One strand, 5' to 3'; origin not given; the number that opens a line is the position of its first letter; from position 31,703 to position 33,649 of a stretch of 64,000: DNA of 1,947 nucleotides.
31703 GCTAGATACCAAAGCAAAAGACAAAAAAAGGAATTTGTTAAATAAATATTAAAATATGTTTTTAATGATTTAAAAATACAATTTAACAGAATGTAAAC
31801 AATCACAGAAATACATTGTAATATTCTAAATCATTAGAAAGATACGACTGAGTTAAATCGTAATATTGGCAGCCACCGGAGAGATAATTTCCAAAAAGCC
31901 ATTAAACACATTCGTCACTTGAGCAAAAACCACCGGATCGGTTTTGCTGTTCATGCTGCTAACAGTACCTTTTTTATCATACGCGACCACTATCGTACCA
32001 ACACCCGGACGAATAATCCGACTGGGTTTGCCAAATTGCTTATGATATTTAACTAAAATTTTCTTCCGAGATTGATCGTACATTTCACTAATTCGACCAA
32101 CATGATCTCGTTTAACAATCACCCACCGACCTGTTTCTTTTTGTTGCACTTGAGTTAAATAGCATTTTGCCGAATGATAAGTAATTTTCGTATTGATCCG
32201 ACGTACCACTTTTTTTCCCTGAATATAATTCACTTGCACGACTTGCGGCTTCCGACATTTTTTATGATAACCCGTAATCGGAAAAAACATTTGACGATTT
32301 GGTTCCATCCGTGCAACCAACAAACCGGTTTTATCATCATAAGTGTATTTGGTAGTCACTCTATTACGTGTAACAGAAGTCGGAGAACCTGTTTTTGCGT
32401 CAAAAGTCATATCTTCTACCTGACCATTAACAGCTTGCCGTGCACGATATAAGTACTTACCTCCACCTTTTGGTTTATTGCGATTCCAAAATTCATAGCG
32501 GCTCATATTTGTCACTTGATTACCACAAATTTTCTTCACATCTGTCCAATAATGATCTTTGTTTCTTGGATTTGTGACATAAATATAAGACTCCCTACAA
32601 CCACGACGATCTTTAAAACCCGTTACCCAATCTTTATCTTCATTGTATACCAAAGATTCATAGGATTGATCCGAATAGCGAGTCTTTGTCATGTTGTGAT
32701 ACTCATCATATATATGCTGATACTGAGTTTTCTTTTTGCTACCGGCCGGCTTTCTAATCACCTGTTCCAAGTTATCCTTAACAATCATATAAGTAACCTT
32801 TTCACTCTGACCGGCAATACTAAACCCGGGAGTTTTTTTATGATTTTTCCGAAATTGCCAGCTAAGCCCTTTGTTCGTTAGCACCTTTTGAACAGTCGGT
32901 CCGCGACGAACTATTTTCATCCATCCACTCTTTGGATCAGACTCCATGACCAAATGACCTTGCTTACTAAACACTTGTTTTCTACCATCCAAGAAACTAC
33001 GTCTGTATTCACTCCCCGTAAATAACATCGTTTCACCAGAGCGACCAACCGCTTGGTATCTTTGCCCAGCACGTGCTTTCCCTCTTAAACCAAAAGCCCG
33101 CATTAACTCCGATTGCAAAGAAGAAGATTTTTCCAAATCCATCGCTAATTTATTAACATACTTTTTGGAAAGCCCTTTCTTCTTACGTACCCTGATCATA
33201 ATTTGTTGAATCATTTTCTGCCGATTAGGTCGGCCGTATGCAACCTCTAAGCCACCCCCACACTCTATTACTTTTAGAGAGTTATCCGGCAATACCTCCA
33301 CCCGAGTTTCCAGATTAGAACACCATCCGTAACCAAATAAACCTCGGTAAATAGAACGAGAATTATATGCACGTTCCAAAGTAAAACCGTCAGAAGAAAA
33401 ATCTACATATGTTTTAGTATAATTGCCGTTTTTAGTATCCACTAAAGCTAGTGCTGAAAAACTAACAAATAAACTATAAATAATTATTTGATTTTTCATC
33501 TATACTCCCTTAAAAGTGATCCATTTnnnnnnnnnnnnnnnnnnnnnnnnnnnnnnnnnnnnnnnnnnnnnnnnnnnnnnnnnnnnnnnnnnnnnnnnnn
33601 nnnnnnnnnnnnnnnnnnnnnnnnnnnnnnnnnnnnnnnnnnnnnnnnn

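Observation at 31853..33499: Toxin-less YD-repeat protein encoded as the last gene of the Tad operon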

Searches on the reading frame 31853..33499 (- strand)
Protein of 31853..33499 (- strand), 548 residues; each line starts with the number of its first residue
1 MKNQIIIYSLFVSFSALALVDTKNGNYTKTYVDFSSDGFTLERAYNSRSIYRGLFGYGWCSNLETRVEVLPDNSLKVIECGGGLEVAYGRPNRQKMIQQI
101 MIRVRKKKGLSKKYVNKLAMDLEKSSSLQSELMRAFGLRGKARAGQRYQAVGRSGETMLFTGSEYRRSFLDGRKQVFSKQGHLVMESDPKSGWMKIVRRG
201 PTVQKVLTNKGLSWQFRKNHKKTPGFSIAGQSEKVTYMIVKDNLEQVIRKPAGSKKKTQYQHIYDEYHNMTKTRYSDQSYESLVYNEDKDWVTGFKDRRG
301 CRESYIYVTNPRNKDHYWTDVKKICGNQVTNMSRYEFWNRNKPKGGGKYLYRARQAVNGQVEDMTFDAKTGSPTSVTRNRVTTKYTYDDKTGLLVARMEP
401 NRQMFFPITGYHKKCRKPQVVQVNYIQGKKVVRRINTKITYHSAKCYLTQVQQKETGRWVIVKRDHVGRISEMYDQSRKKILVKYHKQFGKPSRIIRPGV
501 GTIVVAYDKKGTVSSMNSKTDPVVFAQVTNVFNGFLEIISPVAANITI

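Call 4: search_protein_families(library=pfam, proteins=[window:31853-33499:-], max_evalue=0.01)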
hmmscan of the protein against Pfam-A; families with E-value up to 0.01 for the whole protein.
window:31853-33499:- (548 aa): 1 family
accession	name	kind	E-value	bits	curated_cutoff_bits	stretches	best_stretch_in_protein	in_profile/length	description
PF20148.4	DUF6531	-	3.9e-09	37.2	24.1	1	20-77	4-64/74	Domain of unknown function (DUF6531)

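Call 5: search_protein_families(library=ncbifam, proteins=[window:31853-33499:-], max_evalue=0.01)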
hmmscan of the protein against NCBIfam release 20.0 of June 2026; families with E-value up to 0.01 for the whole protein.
window:31853-33499:- (548 aa): 0 families

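Call 6: find_homologous_proteins(query=window:31853-33499:-, max_evalue=0.001)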
Query window:31853-33499:- (548 aa): 140 proteins with E <= 0.001 among 5074 candidates; the best 120 are listed.
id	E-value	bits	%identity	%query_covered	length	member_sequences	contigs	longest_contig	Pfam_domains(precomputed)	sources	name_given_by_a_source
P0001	0.0e+0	1123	87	100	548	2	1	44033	PF20148.5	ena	-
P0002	0.0e+0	1095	86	100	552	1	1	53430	PF20148.5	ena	-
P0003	2.6e-278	942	96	78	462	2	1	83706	PF20148.5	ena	-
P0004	1.4e-208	712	57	100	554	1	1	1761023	PF20148.5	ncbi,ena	-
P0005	2.5e-202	691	58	98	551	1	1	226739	PF20148.5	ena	-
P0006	2.1e-199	681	55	99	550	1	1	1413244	PF20148.5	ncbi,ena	-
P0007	6.3e-199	680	57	100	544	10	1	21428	PF20148.5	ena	-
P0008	4.1e-197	674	57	97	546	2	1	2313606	PF05593.20,PF20148.5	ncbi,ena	-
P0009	2.7e-196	671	56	100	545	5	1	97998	PF05593.20,PF20148.5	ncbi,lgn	-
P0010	1.1e-195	669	56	99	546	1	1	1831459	PF20148.5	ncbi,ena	-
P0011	2.0e-195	668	56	100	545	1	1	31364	PF20148.5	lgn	-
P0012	1.7e-191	655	56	100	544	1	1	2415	PF05593.20,PF20148.5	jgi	-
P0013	2.0e-191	655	55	100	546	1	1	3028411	PF20148.5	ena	-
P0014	3.1e-191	654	54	100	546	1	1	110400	PF20148.5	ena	-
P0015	8.7e-191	653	54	100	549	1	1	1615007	PF20148.5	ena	-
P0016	9.1e-191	653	54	100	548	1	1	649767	PF20148.5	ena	-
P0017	2.1e-190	652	54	100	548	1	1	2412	PF20148.5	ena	-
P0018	2.4e-190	651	55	99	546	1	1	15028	PF20148.5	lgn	-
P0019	3.3e-190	651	54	100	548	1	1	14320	PF05593.20,PF20148.5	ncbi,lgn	-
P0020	4.8e-190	650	55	100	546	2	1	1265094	PF05593.20,PF20148.5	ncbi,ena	-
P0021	6.0e-190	650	54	100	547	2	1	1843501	PF20148.5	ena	-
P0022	6.7e-190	650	55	100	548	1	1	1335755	PF20148.5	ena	-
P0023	8.8e-190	650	54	99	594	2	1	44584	PF05593.20,PF20148.5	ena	-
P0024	1.5e-189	649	55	100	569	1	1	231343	PF20148.5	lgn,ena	-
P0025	3.0e-189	648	55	100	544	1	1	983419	PF20148.5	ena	-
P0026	7.8e-189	646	55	99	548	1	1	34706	PF20148.5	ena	-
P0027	1.2e-188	646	55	98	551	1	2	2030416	PF05593.20,PF20148.5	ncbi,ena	-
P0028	7.3e-188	643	53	100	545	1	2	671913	PF20148.5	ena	-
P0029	9.0e-188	643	75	67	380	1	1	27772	PF20148.5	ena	-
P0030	1.9e-187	642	53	98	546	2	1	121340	PF20148.5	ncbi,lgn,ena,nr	ncbi:MAG: DUF6531 domain-containing protein [Bdellovibrionales bacterium]|nr:DUF6531 domain-containi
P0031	1.2e-186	639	53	100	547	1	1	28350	PF20148.5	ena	-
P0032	5.2e-185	634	55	97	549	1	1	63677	PF05593.20,PF20148.5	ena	-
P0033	2.0e-183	629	53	100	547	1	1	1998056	PF05593.20,PF20148.5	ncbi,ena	-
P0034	5.2e-183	627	55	98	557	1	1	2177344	PF05593.20,PF20148.5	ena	-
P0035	2.9e-182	625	54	98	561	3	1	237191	PF20148.5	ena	-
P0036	7.4e-182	623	54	99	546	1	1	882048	PF05593.20,PF20148.5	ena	-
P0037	8.4e-182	623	55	97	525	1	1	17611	PF05593.20,PF20148.5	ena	-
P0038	5.5e-181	621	55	98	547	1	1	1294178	PF20148.5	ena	-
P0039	8.2e-180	617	54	100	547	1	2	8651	PF05593.20,PF20148.5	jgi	-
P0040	8.2e-179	613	52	100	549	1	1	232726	PF05593.20,PF20148.5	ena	-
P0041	1.3e-177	609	52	100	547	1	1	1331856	PF05593.20,PF20148.5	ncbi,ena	-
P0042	4.4e-177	608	53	99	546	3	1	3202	PF05593.20,PF20148.5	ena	-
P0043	5.9e-177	607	52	99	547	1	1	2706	PF05593.20,PF20148.5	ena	-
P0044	8.4e-174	597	52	97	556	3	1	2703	PF05593.20,PF20148.5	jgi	-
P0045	3.0e-171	588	52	98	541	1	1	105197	PF20148.5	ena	-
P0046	3.3e-171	588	51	99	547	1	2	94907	PF05593.20,PF20148.5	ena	-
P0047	1.3e-170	586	51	100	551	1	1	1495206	PF05593.20,PF20148.5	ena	-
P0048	4.0e-167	575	49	100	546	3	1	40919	PF05593.20,PF20148.5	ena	-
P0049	5.2e-166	571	50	99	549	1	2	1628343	PF05593.20,PF20148.5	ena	-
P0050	3.5e-165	568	49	99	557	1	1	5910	PF05593.20,PF20148.5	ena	-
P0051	1.6e-162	560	49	99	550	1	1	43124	PF05593.20,PF20148.5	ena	-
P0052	7.6e-162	557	49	100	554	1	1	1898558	PF05593.20,PF20148.5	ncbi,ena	-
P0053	9.8e-158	544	49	98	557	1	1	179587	PF05593.20,PF20148.5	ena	-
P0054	7.0e-157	541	48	100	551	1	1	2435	PF20148.5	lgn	-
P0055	1.9e-156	540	47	99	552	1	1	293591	PF05593.20,PF20148.5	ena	-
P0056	2.8e-155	536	48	97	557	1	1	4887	PF05593.20,PF25023.2,PF20148.5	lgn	-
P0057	5.8e-155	535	48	99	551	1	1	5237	PF20148.5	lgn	-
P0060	5.3e-121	423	41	99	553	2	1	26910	PF20148.5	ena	-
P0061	2.9e-118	414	41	100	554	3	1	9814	PF20148.5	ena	-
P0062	3.7e-117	410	41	100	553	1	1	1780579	PF20148.5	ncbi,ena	-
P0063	5.0e-117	409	40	99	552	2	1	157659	PF20148.5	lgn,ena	-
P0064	9.1e-117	409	41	100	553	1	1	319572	PF20148.5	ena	-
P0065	2.5e-116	407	39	100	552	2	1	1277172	PF20148.5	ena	-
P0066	1.1e-115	405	38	99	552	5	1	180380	PF20148.5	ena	-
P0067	1.2e-115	405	40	100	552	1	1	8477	PF20148.5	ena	-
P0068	1.5e-115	405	39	100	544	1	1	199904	PF20148.5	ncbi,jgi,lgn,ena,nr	ncbi:MAG: hypothetical protein GDA46_00735 [Bdellovibrionales bacterium]|nr:hypothetical protein [Bd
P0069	4.7e-115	403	41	100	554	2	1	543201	PF20148.5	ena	-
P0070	8.8e-115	402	40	100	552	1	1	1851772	PF20148.5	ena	-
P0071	1.1e-114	402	42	100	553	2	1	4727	PF20148.5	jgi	-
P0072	2.4e-114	401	40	100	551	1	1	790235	PF20148.5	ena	-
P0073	5.0e-114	400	39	100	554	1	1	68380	PF20148.5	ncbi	-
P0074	6.2e-114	399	39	99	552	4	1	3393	PF20148.5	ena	-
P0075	7.2e-114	399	40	100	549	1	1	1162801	PF05593.20,PF20148.5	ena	-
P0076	7.6e-114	399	39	99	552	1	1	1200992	PF20148.5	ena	-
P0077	1.9e-113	398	40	100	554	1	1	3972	PF20148.5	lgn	-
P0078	2.8e-113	397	40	100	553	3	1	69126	PF20148.5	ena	-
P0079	2.9e-113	397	39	100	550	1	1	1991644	PF20148.5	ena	-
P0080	4.9e-113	396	40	100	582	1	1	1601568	PF05593.20,PF20148.5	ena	-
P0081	1.0e-112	395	40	100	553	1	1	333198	PF20148.5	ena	-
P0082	1.0e-112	395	39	100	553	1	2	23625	PF20148.5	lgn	-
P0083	1.2e-112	395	38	100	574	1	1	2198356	PF20148.5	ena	-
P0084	1.3e-112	395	41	100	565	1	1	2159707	PF20148.5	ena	-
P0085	1.5e-112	395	39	97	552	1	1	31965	PF20148.5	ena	-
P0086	1.8e-112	394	40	100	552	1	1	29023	PF20148.5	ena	-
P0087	1.9e-112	394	40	99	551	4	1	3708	PF20148.5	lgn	-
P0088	2.5e-112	394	40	99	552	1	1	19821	PF20148.5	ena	-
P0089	9.7e-112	392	40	97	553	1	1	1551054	PF20148.5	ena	-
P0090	1.5e-111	391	40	100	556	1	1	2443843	PF20148.5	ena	-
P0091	1.8e-111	391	39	100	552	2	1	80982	PF20148.5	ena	-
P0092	2.1e-111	391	39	100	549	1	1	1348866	PF05593.20,PF20148.5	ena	-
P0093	4.0e-111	390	37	100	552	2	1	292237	PF20148.5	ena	-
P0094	5.4e-111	390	40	100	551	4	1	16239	PF20148.5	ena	-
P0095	8.7e-111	389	38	100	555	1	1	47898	PF20148.5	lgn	-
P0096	2.8e-110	387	38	97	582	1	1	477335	PF20148.5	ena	-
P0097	3.1e-110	387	38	100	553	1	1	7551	PF20148.5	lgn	-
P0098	3.4e-110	387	38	100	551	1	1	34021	PF20148.5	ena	-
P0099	5.9e-110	386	38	100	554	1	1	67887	PF20148.5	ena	-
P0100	5.9e-110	386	39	100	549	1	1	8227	PF20148.5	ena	-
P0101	7.3e-110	386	39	99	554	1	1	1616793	PF05593.20,PF20148.5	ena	-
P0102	8.6e-110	386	38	99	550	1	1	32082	PF20148.5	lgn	-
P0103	1.3e-109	385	36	98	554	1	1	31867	PF20148.5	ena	-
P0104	1.7e-109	385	39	100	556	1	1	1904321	PF20148.5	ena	-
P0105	2.1e-109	384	38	100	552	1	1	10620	PF20148.5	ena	-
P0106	3.5e-109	384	40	97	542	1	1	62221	PF20148.5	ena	-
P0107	6.4e-109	383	39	100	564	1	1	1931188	PF20148.5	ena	-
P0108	1.0e-108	382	39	100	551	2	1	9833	PF20148.5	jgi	-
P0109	1.5e-108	382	38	100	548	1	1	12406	PF20148.5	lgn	-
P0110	2.8e-108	381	38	100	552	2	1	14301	PF20148.5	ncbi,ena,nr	ncbi:MAG: DUF6531 domain-containing protein [Oligoflexia bacterium]|nr:DUF6531 domain-containing pro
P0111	6.8e-108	379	39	99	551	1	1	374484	PF20148.5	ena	-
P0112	8.6e-108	379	40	98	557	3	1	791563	PF20148.5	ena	-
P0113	2.1e-107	378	39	100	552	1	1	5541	PF20148.5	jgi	-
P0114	2.3e-107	378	39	97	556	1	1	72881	PF20148.5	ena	-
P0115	9.3e-107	376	39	100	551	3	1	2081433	PF20148.5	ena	-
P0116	1.9e-106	375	39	99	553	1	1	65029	PF05593.20,PF20148.5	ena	-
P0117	7.5e-105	369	39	98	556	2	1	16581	PF20148.5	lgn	-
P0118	2.3e-104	368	36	99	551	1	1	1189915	PF20148.5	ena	-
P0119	8.4e-104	366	40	99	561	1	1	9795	PF20148.5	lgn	-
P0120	2.6e-103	364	39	100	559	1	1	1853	PF05593.20,PF20148.5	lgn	-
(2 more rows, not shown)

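Call 14: find_related_loci(query=A1, collection=genome_contigs, flank=10000)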
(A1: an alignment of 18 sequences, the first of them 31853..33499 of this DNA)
Query A1 (548 aa) in genome_contigs; peptide patterns used: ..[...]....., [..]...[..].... (x = any residue, [..] = any of these).
117 stretches matched a pattern; 80 encode a relative of the query (tblastn E <= 1e-3); 78 distinct loci.
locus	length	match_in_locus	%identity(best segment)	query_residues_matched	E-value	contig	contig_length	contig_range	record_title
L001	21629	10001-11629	57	2-548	0e+0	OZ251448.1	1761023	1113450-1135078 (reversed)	MAG: Bdellovibrionales bacterium isolate 33a3f4cd-7b46-4515-9c9f-633e59f6ce30 genome assembly, chromosome: 1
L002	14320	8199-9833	54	2-548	0e+0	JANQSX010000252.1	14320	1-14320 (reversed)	MAG: Bdellovibrionales bacterium isolate IP30b_bin.7 k99_1095581, whole genome shotgun sequence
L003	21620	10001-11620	56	6-548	0e+0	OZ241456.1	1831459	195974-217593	MAG: Bdellovibrionales bacterium isolate b7f951f6-ad55-4040-9540-f2673886bfab genome assembly, chromosome: 1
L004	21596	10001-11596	57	15-548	0e+0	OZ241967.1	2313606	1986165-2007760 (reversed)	MAG: Bdellovibrionales bacterium isolate 18183e43-9e19-4b4c-84d8-5252462bff35 genome assembly, chromosome: 1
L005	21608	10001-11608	55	10-548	0e+0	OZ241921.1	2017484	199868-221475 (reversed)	MAG: Bdellovibrionales bacterium isolate 862dbce8-506b-4fb4-becf-eb92c4bae3be genome assembly, chromosome: 1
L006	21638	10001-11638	55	1-548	0e+0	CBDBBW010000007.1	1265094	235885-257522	MAG: Bdellovibrionales bacterium isolate dea61dae-8d83-4a52-8d99-894d0c87a452 genome assembly, contig: contig_7, whole g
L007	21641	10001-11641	53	1-548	0e+0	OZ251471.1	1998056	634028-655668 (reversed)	MAG: Bdellovibrionales bacterium isolate a3915b71-a7a2-4ed1-81bf-c205b5af3125 genome assembly, chromosome: 1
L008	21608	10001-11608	53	10-548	0e+0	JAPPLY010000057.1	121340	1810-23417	MAG: Bdellovibrionales bacterium isolate RHO3_bin_33 NODE_363_length_121340_cov_14.561380, whole genome shotgun sequence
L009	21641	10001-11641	52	1-548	0e+0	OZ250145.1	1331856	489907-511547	MAG: Bdellovibrionales bacterium isolate ec37ab55-fd17-4420-b483-75023b108e58 genome assembly, chromosome: 1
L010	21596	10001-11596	53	13-548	0e+0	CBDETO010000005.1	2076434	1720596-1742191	MAG: Bdellovibrionales bacterium isolate 3909de7a-6806-4ff3-aa1f-b473fb14ec58 genome assembly, contig: contig_5, whole g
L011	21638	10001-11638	50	1-548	6e-167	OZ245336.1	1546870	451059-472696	MAG: Bdellovibrionales bacterium isolate b763dff2-9b9c-4fd6-a4c3-362557c5312a genome assembly, chromosome: 1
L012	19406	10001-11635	56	1-548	0e+0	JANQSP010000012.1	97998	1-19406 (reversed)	MAG: Bdellovibrionales bacterium isolate IP30a_bin.14 k99_258111, whole genome shotgun sequence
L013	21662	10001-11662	49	1-548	4e-165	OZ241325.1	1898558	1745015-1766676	MAG: Bdellovibrionales bacterium isolate 5873daf7-f675-449b-b565-b58649f8c905 genome assembly, chromosome: 1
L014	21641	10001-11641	55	6-548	0e+0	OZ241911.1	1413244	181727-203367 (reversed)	MAG: Bdellovibrionales bacterium isolate 2a0883f5-1c08-4b5e-a1ca-e6d15833d1a1 genome assembly, chromosome: 1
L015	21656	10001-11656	41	1-548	1e-126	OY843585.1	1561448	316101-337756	MAG: Bdellovibrionales bacterium isolate 022bb5af-5c53-4953-82b0-2ef8059d9f16 genome assembly, chromosome: 1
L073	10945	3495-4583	25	16-337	7e-26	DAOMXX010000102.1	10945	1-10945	MAG TPA_asm: Hyphomonas sp. isolate AMR_MDS_5641 NODE_1998_length_10945_cov_10.318274, whole genome shotgun sequence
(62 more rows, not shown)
